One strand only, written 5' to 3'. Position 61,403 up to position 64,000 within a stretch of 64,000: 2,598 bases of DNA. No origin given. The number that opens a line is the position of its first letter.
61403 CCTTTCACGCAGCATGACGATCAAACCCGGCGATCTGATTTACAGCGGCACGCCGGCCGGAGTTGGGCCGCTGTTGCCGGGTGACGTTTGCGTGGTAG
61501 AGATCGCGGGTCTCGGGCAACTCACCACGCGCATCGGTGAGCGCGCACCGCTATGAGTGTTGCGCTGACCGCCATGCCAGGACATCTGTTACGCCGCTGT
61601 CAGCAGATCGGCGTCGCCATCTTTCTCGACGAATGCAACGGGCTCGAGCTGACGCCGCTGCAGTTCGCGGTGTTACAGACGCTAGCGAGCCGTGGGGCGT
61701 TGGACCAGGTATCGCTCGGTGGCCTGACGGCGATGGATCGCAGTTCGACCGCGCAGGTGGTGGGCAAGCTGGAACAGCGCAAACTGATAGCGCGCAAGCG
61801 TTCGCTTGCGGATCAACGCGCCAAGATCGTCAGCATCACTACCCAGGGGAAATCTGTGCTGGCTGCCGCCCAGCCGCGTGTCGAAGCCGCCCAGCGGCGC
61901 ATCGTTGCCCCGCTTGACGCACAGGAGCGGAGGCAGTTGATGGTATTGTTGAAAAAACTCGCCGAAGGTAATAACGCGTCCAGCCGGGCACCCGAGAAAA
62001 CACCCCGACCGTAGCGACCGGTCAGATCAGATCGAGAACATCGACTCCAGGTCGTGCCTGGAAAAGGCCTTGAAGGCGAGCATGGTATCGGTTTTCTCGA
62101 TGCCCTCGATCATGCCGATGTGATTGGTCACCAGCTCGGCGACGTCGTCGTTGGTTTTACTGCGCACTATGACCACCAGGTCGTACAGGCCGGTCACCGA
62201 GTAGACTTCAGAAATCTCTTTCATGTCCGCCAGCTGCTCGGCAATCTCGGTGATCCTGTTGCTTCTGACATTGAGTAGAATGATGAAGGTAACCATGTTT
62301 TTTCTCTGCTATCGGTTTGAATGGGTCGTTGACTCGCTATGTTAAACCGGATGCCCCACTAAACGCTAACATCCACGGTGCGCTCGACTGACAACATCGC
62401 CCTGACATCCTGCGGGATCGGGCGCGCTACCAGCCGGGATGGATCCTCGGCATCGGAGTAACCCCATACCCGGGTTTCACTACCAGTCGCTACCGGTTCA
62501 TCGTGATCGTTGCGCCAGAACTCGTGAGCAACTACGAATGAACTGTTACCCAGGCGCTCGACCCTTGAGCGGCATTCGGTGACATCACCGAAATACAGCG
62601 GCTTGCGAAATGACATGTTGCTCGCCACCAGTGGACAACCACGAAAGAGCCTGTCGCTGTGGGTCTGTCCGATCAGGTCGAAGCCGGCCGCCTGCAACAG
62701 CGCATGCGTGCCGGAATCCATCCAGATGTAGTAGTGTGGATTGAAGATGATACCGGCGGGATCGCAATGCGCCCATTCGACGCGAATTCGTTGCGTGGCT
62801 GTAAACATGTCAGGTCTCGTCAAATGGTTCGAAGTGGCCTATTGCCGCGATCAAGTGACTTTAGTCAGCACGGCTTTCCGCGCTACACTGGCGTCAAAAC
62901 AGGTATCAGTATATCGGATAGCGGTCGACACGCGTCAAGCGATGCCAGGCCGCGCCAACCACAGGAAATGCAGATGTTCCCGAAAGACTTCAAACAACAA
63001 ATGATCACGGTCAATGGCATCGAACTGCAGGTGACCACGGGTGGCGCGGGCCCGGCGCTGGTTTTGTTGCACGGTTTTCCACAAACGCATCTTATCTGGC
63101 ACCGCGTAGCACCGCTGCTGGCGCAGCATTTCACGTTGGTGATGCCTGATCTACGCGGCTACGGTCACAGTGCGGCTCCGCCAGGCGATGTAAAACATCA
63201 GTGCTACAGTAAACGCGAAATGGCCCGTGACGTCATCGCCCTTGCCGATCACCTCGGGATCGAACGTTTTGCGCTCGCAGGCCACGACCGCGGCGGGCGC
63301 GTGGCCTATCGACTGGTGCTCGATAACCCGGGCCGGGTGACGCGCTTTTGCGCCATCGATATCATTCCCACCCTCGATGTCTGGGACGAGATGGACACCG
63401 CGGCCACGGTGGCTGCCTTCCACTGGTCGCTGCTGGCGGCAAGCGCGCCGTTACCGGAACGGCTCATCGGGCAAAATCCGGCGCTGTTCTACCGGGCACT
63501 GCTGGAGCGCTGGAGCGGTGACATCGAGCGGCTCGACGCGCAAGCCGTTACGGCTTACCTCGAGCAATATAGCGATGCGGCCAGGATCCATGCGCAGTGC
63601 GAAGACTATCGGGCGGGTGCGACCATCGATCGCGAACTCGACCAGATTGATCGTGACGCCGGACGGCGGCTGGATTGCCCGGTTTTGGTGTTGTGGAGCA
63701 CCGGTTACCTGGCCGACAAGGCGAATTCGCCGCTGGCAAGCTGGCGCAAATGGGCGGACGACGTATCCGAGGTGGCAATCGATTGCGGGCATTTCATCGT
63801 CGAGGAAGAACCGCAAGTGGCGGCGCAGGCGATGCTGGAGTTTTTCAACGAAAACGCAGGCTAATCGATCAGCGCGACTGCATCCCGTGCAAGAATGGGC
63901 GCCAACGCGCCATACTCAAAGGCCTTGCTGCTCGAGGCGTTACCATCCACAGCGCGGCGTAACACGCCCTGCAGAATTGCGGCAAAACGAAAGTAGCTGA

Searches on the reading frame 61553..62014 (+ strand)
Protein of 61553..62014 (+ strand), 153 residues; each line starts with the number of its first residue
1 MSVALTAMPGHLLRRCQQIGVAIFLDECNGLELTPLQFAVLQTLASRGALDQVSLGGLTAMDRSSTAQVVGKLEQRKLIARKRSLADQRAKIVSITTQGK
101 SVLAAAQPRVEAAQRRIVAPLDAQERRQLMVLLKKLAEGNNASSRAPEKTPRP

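Call 66: search_protein_families(library=pfam, proteins=[window:61553-62014:+], max_evalue=0.001)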
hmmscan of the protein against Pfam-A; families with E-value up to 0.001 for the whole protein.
window:61553-62014:+ (153 aa): 3 families
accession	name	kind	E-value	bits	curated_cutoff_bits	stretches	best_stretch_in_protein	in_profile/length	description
PF01047.28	MarR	-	1.7e-09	37.9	24.6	1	33-90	1-58/59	MarR family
PF22381.2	Staph_reg_Sar_Rot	-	1.2e-07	32.2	27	1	30-103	9-82/85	Transcriptional regulator SarA/Rot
PF12802.13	MarR_2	-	2.7e-07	31.1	27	1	33-90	3-61/61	MarR family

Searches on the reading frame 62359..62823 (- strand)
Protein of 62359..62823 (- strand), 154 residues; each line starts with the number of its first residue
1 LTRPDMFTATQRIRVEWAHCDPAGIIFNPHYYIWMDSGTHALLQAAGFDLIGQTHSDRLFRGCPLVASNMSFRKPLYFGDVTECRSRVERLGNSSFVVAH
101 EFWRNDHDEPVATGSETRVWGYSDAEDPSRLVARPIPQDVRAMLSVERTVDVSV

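Call 66: search_protein_families(library=pfam, proteins=[window:62359-62823:-], max_evalue=0.001)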
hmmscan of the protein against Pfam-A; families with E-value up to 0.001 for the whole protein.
window:62359-62823:- (154 aa): 2 families
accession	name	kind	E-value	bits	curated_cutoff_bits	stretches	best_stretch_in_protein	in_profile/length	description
PF03061.28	4HBT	-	6.1e-14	52.5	20.6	1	24-109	2-77/79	Thioesterase superfamily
PF13279.12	4HBT_2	-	6.2e-11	43.2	25.5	1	15-140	1-118/122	Thioesterase-like superfamily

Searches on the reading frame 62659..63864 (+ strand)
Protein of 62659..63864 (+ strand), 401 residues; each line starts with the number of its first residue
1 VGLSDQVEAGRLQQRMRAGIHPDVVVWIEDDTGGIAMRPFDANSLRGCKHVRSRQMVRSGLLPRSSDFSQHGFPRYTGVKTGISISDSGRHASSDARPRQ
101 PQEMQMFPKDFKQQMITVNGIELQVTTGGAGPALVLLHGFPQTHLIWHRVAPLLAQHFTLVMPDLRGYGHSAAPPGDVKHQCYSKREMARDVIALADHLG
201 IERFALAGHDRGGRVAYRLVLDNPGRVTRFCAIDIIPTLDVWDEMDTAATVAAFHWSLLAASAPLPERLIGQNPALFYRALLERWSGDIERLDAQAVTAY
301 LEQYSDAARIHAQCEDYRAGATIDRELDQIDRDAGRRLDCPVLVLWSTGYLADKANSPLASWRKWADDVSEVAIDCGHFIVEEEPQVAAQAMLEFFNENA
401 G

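Call 66: search_protein_families(library=pfam, proteins=[window:62659-63864:+], max_evalue=0.001)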
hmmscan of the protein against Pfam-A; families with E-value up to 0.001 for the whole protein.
window:62659-63864:+ (401 aa): 3 families
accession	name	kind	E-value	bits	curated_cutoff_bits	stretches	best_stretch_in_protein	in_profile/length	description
PF00561.26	Abhydrolase_1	-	2.3e-29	103.2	25.8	1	132-385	1-245/245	alpha/beta hydrolase fold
PF12697.13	Abhydrolase_6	-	1.5e-20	75.3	26.3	1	134-390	1-216/217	Alpha/beta hydrolase family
PF12146.15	Hydrolase_4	-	1.3e-06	28.4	27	1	133-254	6-125/239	Serine aminopeptidase, S33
